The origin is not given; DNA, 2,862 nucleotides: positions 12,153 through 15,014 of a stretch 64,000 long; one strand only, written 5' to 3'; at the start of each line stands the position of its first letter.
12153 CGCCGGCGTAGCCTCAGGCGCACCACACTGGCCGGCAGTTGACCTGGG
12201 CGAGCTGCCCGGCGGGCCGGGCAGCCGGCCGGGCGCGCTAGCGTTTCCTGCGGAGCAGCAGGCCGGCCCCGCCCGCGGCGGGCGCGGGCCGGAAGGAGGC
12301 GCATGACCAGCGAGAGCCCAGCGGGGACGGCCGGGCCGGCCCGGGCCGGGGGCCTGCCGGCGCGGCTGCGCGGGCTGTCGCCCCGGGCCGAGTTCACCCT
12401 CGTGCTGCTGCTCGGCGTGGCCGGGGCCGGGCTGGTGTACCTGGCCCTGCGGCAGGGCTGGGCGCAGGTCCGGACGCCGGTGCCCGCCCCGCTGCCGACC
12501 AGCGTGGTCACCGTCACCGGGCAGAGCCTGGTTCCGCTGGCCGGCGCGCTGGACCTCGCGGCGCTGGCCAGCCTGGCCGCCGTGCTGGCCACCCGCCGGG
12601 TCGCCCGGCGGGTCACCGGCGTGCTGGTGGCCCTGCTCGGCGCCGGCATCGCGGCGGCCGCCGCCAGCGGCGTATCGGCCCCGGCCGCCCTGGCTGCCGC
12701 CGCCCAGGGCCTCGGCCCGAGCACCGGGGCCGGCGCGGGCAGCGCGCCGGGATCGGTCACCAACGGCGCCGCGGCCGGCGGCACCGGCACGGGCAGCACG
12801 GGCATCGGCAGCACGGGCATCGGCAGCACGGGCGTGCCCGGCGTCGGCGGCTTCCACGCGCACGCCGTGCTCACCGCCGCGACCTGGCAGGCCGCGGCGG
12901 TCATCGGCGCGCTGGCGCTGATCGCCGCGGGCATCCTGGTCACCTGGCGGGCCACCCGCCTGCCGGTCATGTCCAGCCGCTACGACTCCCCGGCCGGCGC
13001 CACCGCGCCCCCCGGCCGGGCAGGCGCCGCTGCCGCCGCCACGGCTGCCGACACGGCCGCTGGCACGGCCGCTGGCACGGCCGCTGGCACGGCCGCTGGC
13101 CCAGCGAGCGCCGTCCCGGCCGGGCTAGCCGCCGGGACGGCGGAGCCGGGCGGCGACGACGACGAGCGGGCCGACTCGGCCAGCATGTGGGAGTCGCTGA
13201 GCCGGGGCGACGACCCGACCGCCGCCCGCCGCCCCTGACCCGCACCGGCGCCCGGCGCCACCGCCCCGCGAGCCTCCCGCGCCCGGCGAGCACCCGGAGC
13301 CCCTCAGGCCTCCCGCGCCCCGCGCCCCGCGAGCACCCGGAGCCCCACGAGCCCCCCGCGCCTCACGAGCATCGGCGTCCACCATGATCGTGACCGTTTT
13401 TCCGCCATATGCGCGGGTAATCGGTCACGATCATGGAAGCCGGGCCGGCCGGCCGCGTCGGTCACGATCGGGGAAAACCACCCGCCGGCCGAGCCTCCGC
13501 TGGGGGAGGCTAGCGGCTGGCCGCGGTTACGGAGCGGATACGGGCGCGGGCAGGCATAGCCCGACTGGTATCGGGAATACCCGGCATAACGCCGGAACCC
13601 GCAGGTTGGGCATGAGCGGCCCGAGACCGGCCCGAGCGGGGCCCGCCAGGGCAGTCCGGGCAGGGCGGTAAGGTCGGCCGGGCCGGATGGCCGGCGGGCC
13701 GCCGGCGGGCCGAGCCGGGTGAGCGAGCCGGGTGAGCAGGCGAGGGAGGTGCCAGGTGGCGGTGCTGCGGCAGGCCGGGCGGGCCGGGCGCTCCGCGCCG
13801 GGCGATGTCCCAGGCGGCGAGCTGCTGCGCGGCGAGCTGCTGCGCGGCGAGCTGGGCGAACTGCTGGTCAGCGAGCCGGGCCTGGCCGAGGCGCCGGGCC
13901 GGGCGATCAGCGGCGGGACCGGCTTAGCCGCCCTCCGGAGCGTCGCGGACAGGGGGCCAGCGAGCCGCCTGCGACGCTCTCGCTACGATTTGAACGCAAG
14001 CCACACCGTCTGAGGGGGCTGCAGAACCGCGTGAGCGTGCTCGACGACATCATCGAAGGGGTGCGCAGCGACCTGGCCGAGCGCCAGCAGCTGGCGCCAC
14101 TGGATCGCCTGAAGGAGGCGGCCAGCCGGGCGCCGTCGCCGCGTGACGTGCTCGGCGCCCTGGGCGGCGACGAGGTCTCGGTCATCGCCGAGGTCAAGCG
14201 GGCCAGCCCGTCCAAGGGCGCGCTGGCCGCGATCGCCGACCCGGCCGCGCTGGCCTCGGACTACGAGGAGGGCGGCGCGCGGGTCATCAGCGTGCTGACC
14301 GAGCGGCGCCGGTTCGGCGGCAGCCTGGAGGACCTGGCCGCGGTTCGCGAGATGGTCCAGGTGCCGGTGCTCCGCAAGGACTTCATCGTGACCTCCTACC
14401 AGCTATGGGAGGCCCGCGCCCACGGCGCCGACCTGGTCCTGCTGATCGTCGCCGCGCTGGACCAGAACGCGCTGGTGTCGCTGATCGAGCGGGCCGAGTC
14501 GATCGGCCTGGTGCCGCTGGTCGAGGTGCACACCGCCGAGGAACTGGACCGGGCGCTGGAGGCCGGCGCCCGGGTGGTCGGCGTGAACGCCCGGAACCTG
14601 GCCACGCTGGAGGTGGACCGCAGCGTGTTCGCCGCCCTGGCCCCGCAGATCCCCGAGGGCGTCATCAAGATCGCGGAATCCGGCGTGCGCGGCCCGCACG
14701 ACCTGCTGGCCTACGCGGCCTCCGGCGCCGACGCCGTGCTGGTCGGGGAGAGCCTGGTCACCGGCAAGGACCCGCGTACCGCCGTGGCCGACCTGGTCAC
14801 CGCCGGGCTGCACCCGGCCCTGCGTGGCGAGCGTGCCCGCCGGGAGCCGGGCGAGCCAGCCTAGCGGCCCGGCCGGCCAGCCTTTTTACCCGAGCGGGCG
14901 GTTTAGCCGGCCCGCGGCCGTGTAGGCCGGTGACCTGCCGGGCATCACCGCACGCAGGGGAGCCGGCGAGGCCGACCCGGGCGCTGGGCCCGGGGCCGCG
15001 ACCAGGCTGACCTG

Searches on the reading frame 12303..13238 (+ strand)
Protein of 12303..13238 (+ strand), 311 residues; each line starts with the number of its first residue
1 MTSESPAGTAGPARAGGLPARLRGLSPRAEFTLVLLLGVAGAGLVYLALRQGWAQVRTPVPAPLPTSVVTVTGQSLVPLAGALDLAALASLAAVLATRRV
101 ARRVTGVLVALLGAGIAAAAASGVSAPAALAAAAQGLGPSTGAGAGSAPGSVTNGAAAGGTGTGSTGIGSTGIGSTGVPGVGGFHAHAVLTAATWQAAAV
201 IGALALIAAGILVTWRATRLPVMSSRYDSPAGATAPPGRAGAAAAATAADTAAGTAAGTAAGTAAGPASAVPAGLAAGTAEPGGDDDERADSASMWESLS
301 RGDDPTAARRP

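Call 19: search_protein_families(library=pfam, proteins=[window:12303-13238:+], max_evalue=0.01)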
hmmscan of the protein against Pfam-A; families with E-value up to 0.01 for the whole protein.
window:12303-13238:+ (311 aa): 1 family
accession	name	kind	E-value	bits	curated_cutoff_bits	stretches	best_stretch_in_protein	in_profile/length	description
PF09534.15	Trp_oprn_chp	-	3e-23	83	29.6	1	36-306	2-180/180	Tryptophan-associated transmembrane protein (Trp_oprn_chp)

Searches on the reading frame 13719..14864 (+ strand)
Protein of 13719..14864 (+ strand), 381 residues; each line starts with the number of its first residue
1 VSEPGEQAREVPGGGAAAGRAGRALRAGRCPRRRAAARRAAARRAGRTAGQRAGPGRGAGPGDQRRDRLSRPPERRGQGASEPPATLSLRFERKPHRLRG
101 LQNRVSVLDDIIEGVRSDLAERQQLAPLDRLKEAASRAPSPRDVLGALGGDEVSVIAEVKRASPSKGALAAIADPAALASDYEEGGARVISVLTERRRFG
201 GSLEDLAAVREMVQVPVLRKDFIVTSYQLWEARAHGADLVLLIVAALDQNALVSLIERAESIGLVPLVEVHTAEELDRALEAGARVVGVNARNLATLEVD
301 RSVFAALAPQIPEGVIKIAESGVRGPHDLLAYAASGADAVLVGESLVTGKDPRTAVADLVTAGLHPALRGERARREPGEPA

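Call 19: search_protein_families(library=pfam, proteins=[window:13719-14864:+], max_evalue=0.01)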
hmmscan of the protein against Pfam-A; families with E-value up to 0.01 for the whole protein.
window:13719-14864:+ (381 aa): 2 families
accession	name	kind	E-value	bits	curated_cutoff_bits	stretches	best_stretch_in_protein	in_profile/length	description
PF00218.27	IGPS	-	2e-79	266.8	27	1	108-359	1-254/254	Indole-3-glycerol phosphate synthase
PF01070.24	FMN_dh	-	0.002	17.6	24.9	0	270-349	226-308/350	FMN-dependent dehydrogenase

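Call 28: find_homologous_proteins(query=window:13719-14864:+, max_evalue=1e-60)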
Query window:13719-14864:+ (381 aa): 7985 proteins with E <= 1e-60 among 8000 candidates; the best 120 are listed.
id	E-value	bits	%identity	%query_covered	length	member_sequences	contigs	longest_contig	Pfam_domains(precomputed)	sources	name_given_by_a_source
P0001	1.4e-166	572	-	-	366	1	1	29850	PF00218.28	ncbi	-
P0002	2.3e-162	558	100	73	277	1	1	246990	PF00218.28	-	-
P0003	2.3e-154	532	87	78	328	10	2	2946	PF00218.28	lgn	-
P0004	3.7e-151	522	92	72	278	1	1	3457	PF00218.28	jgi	jgi:indole-3-glycerol phosphate synthase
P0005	1.1e-150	520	92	72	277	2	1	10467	PF00218.28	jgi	jgi:indole-3-glycerol phosphate synthase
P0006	2.0e-150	519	92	73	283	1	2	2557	PF00218.28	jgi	jgi:indole-3-glycerol phosphate synthase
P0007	6.4e-150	518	92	72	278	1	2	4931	PF00218.28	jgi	jgi:indole-3-glycerol phosphate synthase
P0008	1.2e-149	517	91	72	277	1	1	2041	PF00218.28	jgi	jgi:indole-3-glycerol phosphate synthase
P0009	2.3e-149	516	91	73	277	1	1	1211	PF00218.28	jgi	jgi:indole-3-glycerol phosphate synthase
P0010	2.9e-149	515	91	73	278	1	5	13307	PF00218.28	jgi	jgi:indole-3-glycerol phosphate synthase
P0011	5.7e-149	514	92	73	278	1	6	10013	PF00218.28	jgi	jgi:indole-3-glycerol phosphate synthase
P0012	1.3e-148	513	91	73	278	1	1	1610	PF00218.28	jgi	jgi:indole-3-glycerol phosphate synthase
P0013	1.7e-148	513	80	84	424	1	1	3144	PF00218.28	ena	-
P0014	2.6e-148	512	90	72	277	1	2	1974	PF00218.28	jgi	jgi:indole-3-glycerol phosphate synthase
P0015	3.6e-148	512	92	71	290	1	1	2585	PF00218.28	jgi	jgi:indole-3-glycerol phosphate synthase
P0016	4.0e-148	512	93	69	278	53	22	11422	PF00218.28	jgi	jgi:indole-3-glycerol phosphate synthase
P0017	1.1e-147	510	91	72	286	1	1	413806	PF00218.28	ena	-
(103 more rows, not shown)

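Call 29: find_encoding_contigs(protein=P0001, flank=10000, max_places=4)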
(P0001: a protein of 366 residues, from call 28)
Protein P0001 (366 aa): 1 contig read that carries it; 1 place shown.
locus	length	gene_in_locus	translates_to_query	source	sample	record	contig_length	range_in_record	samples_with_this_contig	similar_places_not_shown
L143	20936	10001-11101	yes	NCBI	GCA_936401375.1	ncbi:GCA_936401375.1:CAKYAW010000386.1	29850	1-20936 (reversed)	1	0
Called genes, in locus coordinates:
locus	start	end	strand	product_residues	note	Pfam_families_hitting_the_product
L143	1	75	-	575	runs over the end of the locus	PF05960:DUF885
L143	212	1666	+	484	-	PF00815:Histidinol_dh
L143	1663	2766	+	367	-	PF00155:Aminotran_1_2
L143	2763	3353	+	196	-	PF00475:IGPD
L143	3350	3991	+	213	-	PF00117:GATase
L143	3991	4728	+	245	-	PF00977:His_biosynth, PF01207:Dus (faint)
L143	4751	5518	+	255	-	PF00977:His_biosynth, PF01207:Dus (faint), PF03060:NMO (faint), PF05690:ThiG (faint)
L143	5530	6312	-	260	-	PF00480:ROK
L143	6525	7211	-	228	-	PF11716:MDMPI_N (weak)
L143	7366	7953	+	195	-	PF01502:PRA-CH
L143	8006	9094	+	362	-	-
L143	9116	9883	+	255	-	PF00072:Response_reg (faint), PF00486:Trans_reg_C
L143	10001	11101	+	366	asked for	PF00218:IGPS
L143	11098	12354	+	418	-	PF00291:PALP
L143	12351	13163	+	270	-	PF00290:Trp_syntA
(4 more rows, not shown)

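Call 30: find_encoding_contigs(protein=P0002, flank=10000, max_places=4)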
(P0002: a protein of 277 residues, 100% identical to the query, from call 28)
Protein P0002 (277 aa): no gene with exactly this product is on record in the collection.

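Call 32: find_encoding_contigs(protein=P0016, flank=6000, max_places=6)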
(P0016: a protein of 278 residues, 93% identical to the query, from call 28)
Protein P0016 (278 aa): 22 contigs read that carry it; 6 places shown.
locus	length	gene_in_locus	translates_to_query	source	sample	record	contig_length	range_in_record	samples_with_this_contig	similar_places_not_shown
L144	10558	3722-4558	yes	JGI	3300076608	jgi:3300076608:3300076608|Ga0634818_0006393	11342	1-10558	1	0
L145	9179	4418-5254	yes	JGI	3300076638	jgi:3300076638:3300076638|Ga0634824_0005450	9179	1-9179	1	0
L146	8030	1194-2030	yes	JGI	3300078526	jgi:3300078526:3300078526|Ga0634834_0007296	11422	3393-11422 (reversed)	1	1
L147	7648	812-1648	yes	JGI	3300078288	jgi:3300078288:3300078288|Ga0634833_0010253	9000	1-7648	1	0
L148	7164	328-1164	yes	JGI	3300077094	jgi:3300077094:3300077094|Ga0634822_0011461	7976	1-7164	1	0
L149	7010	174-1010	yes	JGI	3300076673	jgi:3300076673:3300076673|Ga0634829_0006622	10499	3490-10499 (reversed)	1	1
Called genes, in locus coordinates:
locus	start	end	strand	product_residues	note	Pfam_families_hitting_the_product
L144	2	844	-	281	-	?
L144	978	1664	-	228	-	PF13343:SBP_bac_6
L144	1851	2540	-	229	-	-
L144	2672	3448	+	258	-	PF09534:Trp_oprn_chp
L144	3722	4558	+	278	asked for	PF00218:IGPS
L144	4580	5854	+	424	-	PF00291:PALP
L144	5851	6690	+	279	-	PF00290:Trp_syntA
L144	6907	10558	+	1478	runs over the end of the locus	?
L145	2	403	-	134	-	?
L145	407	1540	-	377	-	PF13531:SBP_bac_11 (weak), PF13343:SBP_bac_6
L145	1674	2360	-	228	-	PF13343:SBP_bac_6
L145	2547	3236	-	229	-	-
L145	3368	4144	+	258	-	PF09534:Trp_oprn_chp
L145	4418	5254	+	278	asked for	PF00218:IGPS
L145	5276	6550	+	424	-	PF00291:PALP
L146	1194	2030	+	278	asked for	PF00218:IGPS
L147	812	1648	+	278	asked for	PF00218:IGPS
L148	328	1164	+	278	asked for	PF00218:IGPS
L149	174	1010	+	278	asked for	PF00218:IGPS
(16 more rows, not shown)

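Call 33: find_encoding_contigs(protein=P0017, flank=10000, max_places=2)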
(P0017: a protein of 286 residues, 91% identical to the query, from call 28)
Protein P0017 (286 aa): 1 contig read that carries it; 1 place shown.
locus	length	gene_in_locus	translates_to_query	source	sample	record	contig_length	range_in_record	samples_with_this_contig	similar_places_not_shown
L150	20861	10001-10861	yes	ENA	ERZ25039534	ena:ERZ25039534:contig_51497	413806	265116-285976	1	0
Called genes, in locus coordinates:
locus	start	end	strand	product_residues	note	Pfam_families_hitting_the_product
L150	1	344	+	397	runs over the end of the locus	PF01266:DAO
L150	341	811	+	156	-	-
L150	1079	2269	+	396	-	-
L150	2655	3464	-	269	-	PF00005:ABC_tran, PF08402:TOBE_2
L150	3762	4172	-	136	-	PF00528:BPD_transp_1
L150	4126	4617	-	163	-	-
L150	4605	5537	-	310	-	PF00528:BPD_transp_1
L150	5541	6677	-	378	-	PF13531:SBP_bac_11 (weak), PF13343:SBP_bac_6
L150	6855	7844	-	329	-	PF13531:SBP_bac_11 (weak), PF13343:SBP_bac_6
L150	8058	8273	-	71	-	-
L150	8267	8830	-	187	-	-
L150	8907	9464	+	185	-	PF09534:Trp_oprn_chp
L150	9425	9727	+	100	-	PF09534:Trp_oprn_chp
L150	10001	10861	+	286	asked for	PF00218:IGPS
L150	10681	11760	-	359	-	-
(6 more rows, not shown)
